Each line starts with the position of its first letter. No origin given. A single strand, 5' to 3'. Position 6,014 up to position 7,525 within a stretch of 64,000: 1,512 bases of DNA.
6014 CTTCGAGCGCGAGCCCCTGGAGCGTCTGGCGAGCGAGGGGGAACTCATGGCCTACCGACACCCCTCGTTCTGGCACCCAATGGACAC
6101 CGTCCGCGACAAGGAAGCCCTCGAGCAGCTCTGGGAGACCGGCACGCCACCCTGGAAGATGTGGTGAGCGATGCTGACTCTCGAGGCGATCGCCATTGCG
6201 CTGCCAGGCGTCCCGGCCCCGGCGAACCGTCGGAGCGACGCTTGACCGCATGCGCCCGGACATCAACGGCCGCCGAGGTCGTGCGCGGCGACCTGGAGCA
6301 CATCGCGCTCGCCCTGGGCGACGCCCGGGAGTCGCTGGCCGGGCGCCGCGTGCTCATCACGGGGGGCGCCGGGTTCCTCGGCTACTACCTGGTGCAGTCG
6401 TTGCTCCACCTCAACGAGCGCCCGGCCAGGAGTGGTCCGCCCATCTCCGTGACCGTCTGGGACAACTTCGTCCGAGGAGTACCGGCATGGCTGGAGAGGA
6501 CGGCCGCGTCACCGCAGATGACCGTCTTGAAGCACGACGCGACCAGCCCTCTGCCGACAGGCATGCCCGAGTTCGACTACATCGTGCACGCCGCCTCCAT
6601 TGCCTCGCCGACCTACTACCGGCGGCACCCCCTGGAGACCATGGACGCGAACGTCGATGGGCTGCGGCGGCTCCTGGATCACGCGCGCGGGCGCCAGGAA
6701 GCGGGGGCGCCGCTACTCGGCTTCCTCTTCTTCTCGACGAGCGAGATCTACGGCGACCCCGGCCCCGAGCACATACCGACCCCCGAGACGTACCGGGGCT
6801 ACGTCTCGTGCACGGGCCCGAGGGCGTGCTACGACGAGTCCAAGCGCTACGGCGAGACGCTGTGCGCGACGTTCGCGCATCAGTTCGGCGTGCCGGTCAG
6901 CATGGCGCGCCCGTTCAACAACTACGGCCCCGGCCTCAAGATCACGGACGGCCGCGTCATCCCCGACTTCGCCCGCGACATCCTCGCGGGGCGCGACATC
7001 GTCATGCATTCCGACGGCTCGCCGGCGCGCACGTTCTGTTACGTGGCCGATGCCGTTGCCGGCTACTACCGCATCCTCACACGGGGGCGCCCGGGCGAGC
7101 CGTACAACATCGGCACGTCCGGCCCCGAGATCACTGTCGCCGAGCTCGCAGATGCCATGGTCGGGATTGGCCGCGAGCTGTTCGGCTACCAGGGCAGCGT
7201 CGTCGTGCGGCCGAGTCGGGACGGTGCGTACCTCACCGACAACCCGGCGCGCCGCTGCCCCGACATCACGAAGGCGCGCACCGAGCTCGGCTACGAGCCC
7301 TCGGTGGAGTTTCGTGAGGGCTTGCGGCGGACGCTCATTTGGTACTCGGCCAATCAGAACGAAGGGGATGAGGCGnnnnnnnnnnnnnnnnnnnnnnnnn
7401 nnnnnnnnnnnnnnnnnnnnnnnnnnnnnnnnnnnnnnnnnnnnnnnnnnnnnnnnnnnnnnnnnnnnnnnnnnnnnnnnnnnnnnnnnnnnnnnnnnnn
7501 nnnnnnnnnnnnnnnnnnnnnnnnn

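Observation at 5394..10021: CDP-3,6-dideoxyhexose-type sugar operon (rfbF, UXS-like SDR, NDP-sugar dehydrogenase, E1/rfbH) in an actinobacteria-like context, with non-canonical partner enzymes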

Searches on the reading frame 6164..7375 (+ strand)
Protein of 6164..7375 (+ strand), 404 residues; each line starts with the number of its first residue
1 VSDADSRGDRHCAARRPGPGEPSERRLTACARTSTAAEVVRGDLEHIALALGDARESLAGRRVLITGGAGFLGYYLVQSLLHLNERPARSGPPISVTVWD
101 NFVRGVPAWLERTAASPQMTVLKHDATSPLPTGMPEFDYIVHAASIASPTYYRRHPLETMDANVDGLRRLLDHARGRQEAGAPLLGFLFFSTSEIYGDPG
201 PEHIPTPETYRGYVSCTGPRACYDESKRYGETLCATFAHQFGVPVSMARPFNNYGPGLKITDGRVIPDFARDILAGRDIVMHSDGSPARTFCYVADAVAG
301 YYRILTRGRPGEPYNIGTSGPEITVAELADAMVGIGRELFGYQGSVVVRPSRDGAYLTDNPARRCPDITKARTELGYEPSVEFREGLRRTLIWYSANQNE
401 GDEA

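Call 6: search_protein_families(library=pfam, proteins=[window:6164-7375:+], max_evalue=0.001)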
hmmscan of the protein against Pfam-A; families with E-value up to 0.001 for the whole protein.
window:6164-7375:+ (404 aa): 5 families
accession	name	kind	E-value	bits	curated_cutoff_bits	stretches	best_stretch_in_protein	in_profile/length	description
PF01370.27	Epimerase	-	7.8e-46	156.9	20.9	1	63-317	1-240/240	NAD dependent epimerase/dehydratase family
PF16363.11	GDP_Man_Dehyd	-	6.7e-35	121.5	27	1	64-390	1-332/332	GDP-mannose 4,6 dehydratase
PF01073.25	3Beta_HSD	-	1.7e-07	31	22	1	64-234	1-157/280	3-beta hydroxysteroid dehydrogenase/isomerase family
PF07993.18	NAD_binding_4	-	3.8e-07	30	20.1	0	136-250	88-204/258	Male sterility protein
PF02719.21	Polysacc_synt_2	-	0.00031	20.4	20.2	0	222-334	137-245/293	Polysaccharide biosynthesis protein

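Call 7: search_protein_families(library=ncbifam, proteins=[window:6164-7375:+], max_evalue=0.001)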
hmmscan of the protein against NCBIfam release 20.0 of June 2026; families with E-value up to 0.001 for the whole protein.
window:6164-7375:+ (404 aa): 16 families
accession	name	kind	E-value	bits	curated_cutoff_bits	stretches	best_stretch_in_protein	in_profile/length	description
TIGR01181.1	dTDP_gluc_dehyt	equivalog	1.5e-32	113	365.1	1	62-399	1-316/321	dTDP-glucose 4,6-dehydratase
TIGR04180.1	EDH_00030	hypoth_equivalog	2.8e-24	85.7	475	1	63-333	1-253/297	NAD-dependent 4,6-dehydratase LegB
NF007582.0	PRK10217.1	equivalog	1.1e-22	80.7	698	1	61-398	2-335/355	dTDP-glucose 4,6-dehydratase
NF008872.0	PRK11908.1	equivalog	3.7e-22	78.8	294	1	62-398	3-339/349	bifunctional UDP-4-keto-pentose/UDP-xylose synthase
NF007490.0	PRK10084.1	subfamily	5.5e-21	74.9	649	1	185-399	126-339/361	dTDP-glucose 4,6-dehydratase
NF011728.1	PRK15181.1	equivalog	3e-18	65.9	760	1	57-395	12-338/348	Vi polysaccharide biosynthesis UDP-N-acetylglucosaminuronic acid C-4 epimerase TviC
NF047922.1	GDPFucSynFcl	equivalog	7.3e-13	48.6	500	1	188-399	101-306/308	GDP-L-fucose synthase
NF005998.1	PRK08125.1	equivalog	2.9e-11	42.5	777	1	60-392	315-647/649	bifunctional UDP-4-amino-4-deoxy-L-arabinose formyltransferase/UDP-glucuronic acid oxidase ArnA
TIGR02622.1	CDP_4_6_dhtase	equivalog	3.3e-10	39.6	278.45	1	60-402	4-338/352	CDP-glucose 4,6-dehydratase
TIGR01179.1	galE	equivalog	4.1e-10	39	262.3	1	62-399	1-330/332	UDP-glucose 4-epimerase GalE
TIGR02197.1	heptose_epim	equivalog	7.9e-10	38.4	274.6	1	63-333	1-257/316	ADP-glyceromanno-heptose 6-epimerase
NF043036.1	ErythonDh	equivalog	9.9e-08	31.5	325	1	62-238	2-164/321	D-erythronate dehydrogenase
TIGR01746.1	Thioester-redct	subfamily_domain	1.6e-06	27.6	213.35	0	63-84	2-23/371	thioester reductase domain-containing protein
TIGR03466.1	HpnA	hypoth_equivalog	2e-06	26.9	367.65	0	137-331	65-241/327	hopanoid-associated sugar epimerase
NF047837.1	UDPAcbARedWbcJ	equivalog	0.00028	19.9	500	0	222-332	102-211/372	UDP-2-acetamido-2,6-beta-L-arabino-hexul-4-ose reductase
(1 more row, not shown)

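Call 8: find_homologous_proteins(query=window:6164-7375:+, max_evalue=1e-20)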
Query window:6164-7375:+ (404 aa): 7996 proteins with E <= 1e-20 among 8000 candidates; the best 120 are listed.
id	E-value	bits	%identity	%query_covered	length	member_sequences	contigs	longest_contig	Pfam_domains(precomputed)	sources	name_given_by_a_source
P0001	4.8e-257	871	100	94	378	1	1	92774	PF16363.12,PF01073.26,PF07993.19,PF01370.28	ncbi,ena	-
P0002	7.3e-208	709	83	92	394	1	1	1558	PF16363.12,PF02719.22,PF01073.26,PF07993.19,PF01370.28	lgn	-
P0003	1.3e-206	705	81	92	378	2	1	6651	PF16363.12,PF01073.26,PF07993.19,PF01370.28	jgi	jgi:UDP-glucuronate decarboxylase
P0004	1.2e-205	701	82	92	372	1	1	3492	PF16363.12,PF02719.22,PF01073.26,PF07993.19,PF01370.28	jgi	-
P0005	1.5e-188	645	77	92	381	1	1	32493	PF16363.12,PF01073.26,PF07993.19,PF01370.28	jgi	jgi:nucleoside-diphosphate-sugar epimerase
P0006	5.0e-186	637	76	92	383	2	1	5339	PF16363.12,PF01073.26,PF07993.19,PF01370.28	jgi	jgi:dTDP-glucose 4,6-dehydratase/UDP-glucuronate decarboxylase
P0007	2.0e-185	635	73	93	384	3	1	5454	PF16363.12,PF01073.26,PF07993.19,PF01370.28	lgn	-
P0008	2.5e-185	634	73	92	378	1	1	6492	PF16363.12,PF01073.26,PF07993.19,PF01370.28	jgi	jgi:dTDP-glucose 4,6-dehydratase/UDP-glucuronate decarboxylase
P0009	4.0e-179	614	73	90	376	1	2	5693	PF16363.12,PF01073.26,PF07993.19,PF01370.28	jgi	jgi:UDP-glucuronate decarboxylase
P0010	5.6e-178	610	72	91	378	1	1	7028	PF16363.12,PF01073.26,PF07993.19,PF01370.28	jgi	jgi:UDP-glucuronate decarboxylase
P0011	2.7e-172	592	70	92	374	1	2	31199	PF16363.12,PF01073.26,PF07993.19,PF01370.28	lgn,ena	-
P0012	1.0e-168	580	66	94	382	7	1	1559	PF16363.12,PF01073.26,PF07993.19,PF01370.28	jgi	-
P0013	7.7e-168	577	68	91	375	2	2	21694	PF16363.12,PF01370.28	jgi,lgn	jgi:nucleoside-diphosphate-sugar epimerase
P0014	1.1e-167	576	68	90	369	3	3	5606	PF16363.12,PF01073.26,PF07993.19,PF01370.28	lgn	-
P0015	1.2e-167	576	67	90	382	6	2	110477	PF16363.12,PF01073.26,PF01370.28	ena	-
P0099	1.5e-161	556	67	91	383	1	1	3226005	PF16363.12,PF01073.26,PF07993.19,PF01370.28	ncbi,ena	-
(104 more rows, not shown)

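Call 9: search_solved_structures(query=window:6164-7375:+, max_evalue=1e-10, show_alignments=1)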
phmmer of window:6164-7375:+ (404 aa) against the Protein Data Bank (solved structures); distinct sequences matched with E-value up to 1e-10: 54.
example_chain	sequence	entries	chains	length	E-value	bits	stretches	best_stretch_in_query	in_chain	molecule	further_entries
2b69_A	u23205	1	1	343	1.9e-52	181.9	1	61-394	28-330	UDP-glucuronate decarboxylase 1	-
4gll_A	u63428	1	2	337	2.2e-52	181.7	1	61-394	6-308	UDP-glucuronic acid decarboxylase 1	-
4m55_A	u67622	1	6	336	1.1e-51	179.3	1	61-394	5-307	UDP-glucuronic acid decarboxylase 1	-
4lk3_A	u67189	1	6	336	1.5e-51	178.9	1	61-394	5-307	UDP-glucuronic acid decarboxylase 1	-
8vr2_A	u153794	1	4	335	3.4e-30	108.6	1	58-400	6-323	NAD-dependent epimerase/dehydratase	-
1bxk_A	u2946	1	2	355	1.1e-22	83.8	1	61-399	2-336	PROTEIN (DTDP-GLUCOSE 4,6-DEHYDRATASE)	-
4zrm_A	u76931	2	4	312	4.9e-22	81.7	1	62-394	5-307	UDP-glucose 4-epimerase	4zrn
1kep_A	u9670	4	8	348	8.9e-22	80.8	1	61-399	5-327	dTDP-D-glucose 4,6-dehydratase | DTDP-GLUCOSE 4,6-DEHYDRATASE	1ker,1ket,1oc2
1r66_A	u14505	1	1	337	9.8e-22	80.7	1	62-398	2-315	TDP-glucose-4,6-dehydratase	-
8shh_A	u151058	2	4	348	1.6e-21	80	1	61-399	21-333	dTDP-glucose 4,6-dehydratase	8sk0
1r6d_A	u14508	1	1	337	1.7e-21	79.9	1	62-398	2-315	TDP-glucose-4,6-dehydratase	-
1g1a_A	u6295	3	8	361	1.9e-21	79.8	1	139-398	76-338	DTDP-D-GLUCOSE 4,6-DEHYDRATASE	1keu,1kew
8du1_A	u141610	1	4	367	9.6e-20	74.2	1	62-398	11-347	dTDP-glucose 4,6-dehydratase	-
7ys8_A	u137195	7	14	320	1.1e-19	74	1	62-395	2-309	UDP-glucose 4-epimerase | UDP-glucose 4-epimerase along with EC 5.1.3.2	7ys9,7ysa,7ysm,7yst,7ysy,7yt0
6pmh_A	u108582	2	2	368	1.8e-19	73.3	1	45-397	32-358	UDP-glucose 4-epimerase related protein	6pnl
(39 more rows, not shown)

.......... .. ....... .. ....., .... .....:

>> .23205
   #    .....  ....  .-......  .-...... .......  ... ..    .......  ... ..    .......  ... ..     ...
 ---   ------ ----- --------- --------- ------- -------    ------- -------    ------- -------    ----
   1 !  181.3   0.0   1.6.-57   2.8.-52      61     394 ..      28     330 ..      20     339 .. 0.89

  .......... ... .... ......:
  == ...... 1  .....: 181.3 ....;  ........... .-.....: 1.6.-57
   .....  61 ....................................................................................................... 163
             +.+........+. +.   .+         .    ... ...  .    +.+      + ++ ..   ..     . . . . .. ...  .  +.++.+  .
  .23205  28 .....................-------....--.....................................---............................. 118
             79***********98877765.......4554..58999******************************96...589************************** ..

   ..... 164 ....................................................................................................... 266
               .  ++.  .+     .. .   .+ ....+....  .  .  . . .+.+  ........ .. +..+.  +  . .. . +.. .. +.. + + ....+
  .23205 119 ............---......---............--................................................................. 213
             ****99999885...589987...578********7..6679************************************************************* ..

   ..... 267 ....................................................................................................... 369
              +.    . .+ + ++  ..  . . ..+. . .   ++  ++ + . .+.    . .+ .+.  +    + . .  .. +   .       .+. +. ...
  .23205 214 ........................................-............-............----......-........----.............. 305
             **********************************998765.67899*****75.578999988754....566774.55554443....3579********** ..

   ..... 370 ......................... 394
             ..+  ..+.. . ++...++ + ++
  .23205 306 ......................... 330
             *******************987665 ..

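Call 10: find_encoding_contigs(protein=P0001, flank=10000, max_places=3)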
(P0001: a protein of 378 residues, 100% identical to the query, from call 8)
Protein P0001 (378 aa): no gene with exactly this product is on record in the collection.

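Call 11: find_encoding_contigs(protein=P0099, flank=10000, max_places=3)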
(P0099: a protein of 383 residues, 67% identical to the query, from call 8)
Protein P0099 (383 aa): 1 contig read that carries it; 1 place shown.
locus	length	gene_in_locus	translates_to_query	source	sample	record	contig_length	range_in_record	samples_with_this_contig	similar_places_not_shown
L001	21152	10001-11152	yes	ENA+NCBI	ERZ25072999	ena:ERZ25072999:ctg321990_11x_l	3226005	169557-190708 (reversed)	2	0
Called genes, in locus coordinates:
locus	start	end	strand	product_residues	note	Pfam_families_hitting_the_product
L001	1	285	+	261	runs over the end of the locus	PF00528:BPD_transp_1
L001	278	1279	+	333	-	PF01966:HD, PF13286:HD_assoc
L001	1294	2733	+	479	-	PF13428:TPR_14 (faint), PF00515:TPR_1 (faint), PF07719:TPR_2 (faint), PF13414:TPR_11 (faint), PF13424:TPR_12 (faint), PF13429:TPR_15 (faint), PF13432:TPR_16, PF14559:TPR_19 (weak), +4 more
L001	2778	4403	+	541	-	PF01839:FG-GAP (faint), PF13517:FG-GAP_3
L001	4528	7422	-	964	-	PF13620:CarboxypepD_reg, PF13715:CarbopepD_reg_2 (weak), PF25183:OMP_b-brl_4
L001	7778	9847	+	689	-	PF07715:Plug, PF00593:TonB_dep_Rec_b-barrel, PF14905:OMP_b-brl_3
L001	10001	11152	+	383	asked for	PF01073:3Beta_HSD (weak), PF01370:Epimerase, PF07993:NAD_binding_4 (faint), PF16363:GDP_Man_Dehyd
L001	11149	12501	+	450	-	PF03721:UDPG_MGDP_dh_N, PF00984:UDPG_MGDP_dh, PF03720:UDPG_MGDP_dh_C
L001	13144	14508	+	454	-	-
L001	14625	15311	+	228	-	-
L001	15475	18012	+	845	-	PF13620:CarboxypepD_reg, PF13715:CarbopepD_reg_2 (weak), PF07715:Plug (weak), PF00593:TonB_dep_Rec_b-barrel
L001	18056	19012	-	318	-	PF04773:FecR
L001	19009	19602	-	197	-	PF07638:Sigma70_ECF, PF04542:Sigma70_r2, PF08281:Sigma70_r4_2, PF04545:Sigma70_r4 (weak)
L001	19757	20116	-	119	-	PF04241:DUF423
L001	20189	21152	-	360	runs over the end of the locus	-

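Call 13: find_encoding_contigs(protein=P0005, flank=10000, max_places=2)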
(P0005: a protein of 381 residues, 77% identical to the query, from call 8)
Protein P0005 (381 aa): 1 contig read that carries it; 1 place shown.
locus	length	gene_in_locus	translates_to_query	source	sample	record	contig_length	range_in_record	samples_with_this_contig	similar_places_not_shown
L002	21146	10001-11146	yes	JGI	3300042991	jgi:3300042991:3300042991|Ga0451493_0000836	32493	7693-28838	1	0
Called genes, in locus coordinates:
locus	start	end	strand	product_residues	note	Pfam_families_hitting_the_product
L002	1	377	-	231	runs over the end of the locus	PF01558:POR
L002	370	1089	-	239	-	PF02775:TPP_enzyme_C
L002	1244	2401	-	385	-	PF01855:POR_N, PF02780:Transketolase_C, PF17147:PFOR_II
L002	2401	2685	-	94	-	PF14697:Fer4_21 (faint), PF00037:Fer4 (weak), PF12797:Fer4_2 (faint), PF12837:Fer4_6 (faint), PF13237:Fer4_10, PF12838:Fer4_7 (weak), PF13187:Fer4_9 (weak), PF13484:Fer4_16 (faint)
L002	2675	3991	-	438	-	PF00815:Histidinol_dh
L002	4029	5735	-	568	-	PF17391:Urocanase_N, PF01175:Urocanase, PF17392:Urocanase_C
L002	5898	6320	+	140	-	PF01757:Acyl_transf_3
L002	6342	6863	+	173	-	-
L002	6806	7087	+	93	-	-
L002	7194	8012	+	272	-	-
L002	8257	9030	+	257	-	PF00483:NTP_transferase, PF12804:NTP_transf_3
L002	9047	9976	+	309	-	PF13641:Glyco_tranf_2_3, PF00535:Glycos_transf_2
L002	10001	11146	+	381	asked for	PF01073:3Beta_HSD (weak), PF01370:Epimerase, PF07993:NAD_binding_4 (faint), PF16363:GDP_Man_Dehyd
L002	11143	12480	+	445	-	PF03721:UDPG_MGDP_dh_N, PF00984:UDPG_MGDP_dh, PF03720:UDPG_MGDP_dh_C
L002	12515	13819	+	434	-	PF01041:DegT_DnrJ_EryC1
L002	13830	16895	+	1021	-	-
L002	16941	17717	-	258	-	PF00005:ABC_tran, PF02463:SMC_N (faint), PF13304:AAA_21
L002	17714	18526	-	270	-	PF02361:CbiQ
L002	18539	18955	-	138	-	PF01402:RHH_1 (weak), PF08753:NikR_C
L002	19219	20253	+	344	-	PF01891:CbiM, PF13190:PDGLE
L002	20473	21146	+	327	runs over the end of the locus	PF20030:bpMoxR, PF00004:AAA (weak), PF07726:AAA_3, PF07728:AAA_5, PF17863:AAA_lid_2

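Call 14: find_encoding_contigs(protein=P0011, flank=10000, max_places=2)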
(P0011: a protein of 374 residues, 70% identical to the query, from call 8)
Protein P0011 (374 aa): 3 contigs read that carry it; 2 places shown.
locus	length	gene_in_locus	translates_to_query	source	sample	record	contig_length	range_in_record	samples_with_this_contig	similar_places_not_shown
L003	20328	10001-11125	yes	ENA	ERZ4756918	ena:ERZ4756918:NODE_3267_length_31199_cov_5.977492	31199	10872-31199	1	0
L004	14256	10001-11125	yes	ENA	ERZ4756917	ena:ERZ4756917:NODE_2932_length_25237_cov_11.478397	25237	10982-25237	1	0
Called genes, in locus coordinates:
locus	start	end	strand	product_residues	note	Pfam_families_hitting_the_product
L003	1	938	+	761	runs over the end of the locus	PF18537:CODH_A_N, PF03598:CdhC, PF19436:ACS_CODH_B_C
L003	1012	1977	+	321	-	PF03599:CdhD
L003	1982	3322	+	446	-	PF04060:FeS, PF03599:CdhD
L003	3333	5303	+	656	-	PF00111:Fer2, PF17650:RACo_linker, PF17651:Raco_middle, PF14574:RACo_C_ter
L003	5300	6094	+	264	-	PF00142:Fer4_NifH (faint), PF01656:CbiA, PF13614:AAA_31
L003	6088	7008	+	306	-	PF00809:Pterin_bind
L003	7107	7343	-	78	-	PF08792:A2L_zn_ribbon (weak)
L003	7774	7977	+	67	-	-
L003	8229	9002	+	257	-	PF00483:NTP_transferase, PF12804:NTP_transf_3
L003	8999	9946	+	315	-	PF00535:Glycos_transf_2, PF13641:Glyco_tranf_2_3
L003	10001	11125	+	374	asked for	PF01073:3Beta_HSD, PF01370:Epimerase, PF07993:NAD_binding_4 (faint), PF16363:GDP_Man_Dehyd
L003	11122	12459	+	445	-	PF01210:NAD_Gly3P_dh_N (faint), PF03446:NAD_binding_2 (faint), PF03721:UDPG_MGDP_dh_N, PF00984:UDPG_MGDP_dh, PF03720:UDPG_MGDP_dh_C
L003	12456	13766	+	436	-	PF01053:Cys_Met_Meta_PP (weak), PF01041:DegT_DnrJ_EryC1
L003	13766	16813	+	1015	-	-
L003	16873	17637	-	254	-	PF00005:ABC_tran, PF02463:SMC_N (faint), PF13304:AAA_21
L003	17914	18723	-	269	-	PF02361:CbiQ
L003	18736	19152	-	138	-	PF01402:RHH_1 (weak), PF08753:NikR_C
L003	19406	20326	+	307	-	?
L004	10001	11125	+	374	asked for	PF01073:3Beta_HSD, PF01370:Epimerase, PF07993:NAD_binding_4 (faint), PF16363:GDP_Man_Dehyd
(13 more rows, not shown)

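Call 19: find_related_loci(query=A1, collection=genome_contigs, flank=10000)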
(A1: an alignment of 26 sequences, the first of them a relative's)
Query A1 (378 aa) in genome_contigs; peptide patterns used: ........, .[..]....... (x = any residue, [..] = any of these).
600 stretches matched a pattern (row limit reached: there are more); 600 encode a relative of the query (tblastn E <= 1e-3); the best 80 are kept; 80 distinct loci.
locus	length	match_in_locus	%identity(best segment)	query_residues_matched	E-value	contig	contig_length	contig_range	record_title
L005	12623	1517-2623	65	8-378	9e-163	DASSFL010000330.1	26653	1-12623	MAG TPA_asm: Candidatus Udaeobacter sp. isolate SMAG_U1005 k141_1415877, whole genome shotgun sequence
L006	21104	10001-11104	63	8-376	7e-161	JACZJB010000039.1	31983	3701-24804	MAG: Anaerolineales bacterium isolate MAG8 chloroflexi_2_contig_254368, whole genome shotgun sequence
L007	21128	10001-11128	60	1-376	8e-159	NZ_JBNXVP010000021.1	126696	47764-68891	Leptolyngbya sp. AN10 NODE_21_length_126696_cov_20.495026, whole genome shotgun sequence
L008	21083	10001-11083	62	8-371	3e-158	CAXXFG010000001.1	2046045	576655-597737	MAG: Desulfobacterales bacterium isolate 3b767e67-195d-4c3a-8bcb-1f550488cde7 genome assembly, contig: contig_1, whole g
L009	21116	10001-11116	59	3-376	8e-158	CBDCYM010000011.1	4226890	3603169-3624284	MAG: Methyloligellaceae bacterium isolate 73a628f4-929f-4442-8e4f-64c1ab0d76f4 genome assembly, contig: chromosome_2, wh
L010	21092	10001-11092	62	8-372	6e-158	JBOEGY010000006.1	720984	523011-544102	MAG: Burkholderiaceae bacterium isolate PBSAbet1 PBSAd_contig_26, whole genome shotgun sequence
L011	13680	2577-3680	60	8-376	3e-153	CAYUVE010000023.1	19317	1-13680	MAG TPA_asm: uncultured Thiotrichales bacterium isolate SRP135972_co2_294 genome assembly, contig: NODE_2364_length_1931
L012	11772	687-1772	62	6-368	2e-152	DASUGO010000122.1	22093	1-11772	MAG TPA_asm: Candidatus Krumholzibacteriia bacterium isolate SMAG_U1407 k141_1305809, whole genome shotgun sequence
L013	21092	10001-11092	60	8-372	3e-152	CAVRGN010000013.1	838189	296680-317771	MAG: uncultured Alphaproteobacteria bacterium isolate MFD05442.bin.1.324 genome assembly, contig: contig_9337, whole gen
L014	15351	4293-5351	60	20-373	1e-151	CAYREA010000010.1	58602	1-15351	MAG TPA_asm: uncultured Rubrivivax sp. isolate SRP287051_co2_86 genome assembly, contig: NODE_1195_length_58602_cov_55.9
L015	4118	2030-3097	62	12-368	6e-155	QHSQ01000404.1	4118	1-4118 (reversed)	MAG: Candidatus Rokuibacteriota bacterium isolate AR27 14_0903_09_40cm_scaffold_25598_curated, whole genome shotgun sequ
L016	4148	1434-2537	58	8-376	7e-153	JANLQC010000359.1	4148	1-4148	MAG: Betaproteobacteria bacterium isolate OTE_38_metabat_25 OTE_38_k141_4535752, whole genome shotgun sequence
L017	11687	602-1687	61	9-371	3e-148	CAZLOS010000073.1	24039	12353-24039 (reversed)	MAG TPA_asm: uncultured Solibacteraceae bacterium isolate SRP216815_co1_19 genome assembly, contig: NODE_2384_length_240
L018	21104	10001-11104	62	9-378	7e-147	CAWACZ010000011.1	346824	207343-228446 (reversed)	MAG: uncultured Acidobacteriota bacterium isolate MFD00962.bin.1.10 genome assembly, contig: contig_78852, whole genome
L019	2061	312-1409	63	11-378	1e-154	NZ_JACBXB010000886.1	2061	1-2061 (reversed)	Pseudonocardia pini strain CAP47R 888_length_2061_depth_0.77x, whole genome shotgun sequence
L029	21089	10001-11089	47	6-374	2e-109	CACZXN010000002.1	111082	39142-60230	MAG: uncultured Bacteroidales bacterium isolate RUG13039 genome assembly, contig: RUG13039_asm_2, whole genome shotgun s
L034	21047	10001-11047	49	13-365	8e-107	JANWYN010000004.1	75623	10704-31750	MAG: Candidatus Roseilinea sp. isolate SKYG71 k141_51953, whole genome shotgun sequence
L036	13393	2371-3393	48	29-376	3e-106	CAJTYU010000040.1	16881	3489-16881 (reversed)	MAG TPA_asm: uncultured Dorea sp. isolate MGBC119866 genome assembly, contig: MGBC119866.40, whole genome shotgun sequen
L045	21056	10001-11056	46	13-369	2e-98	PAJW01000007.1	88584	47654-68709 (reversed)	MAG: Gammaproteobacteria bacterium isolate SAT84 76948, whole genome shotgun sequence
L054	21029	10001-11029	45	11-369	8e-92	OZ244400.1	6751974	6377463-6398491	MAG: Cyclobacteriaceae bacterium isolate 80a25978-7280-43f0-9499-63f3bc0428bb genome assembly, chromosome: 1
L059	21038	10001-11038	44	12-368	2e-88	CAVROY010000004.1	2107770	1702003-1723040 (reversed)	MAG: uncultured Acidobacteriaceae bacterium isolate MFD09603.bin.2.235 genome assembly, contig: contig_26330, whole geno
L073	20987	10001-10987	42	31-372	1e-84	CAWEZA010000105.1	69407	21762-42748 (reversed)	MAG: uncultured delta proteobacterium isolate MFD04752.bin.2.55 genome assembly, contig: contig_5134, whole genome shotg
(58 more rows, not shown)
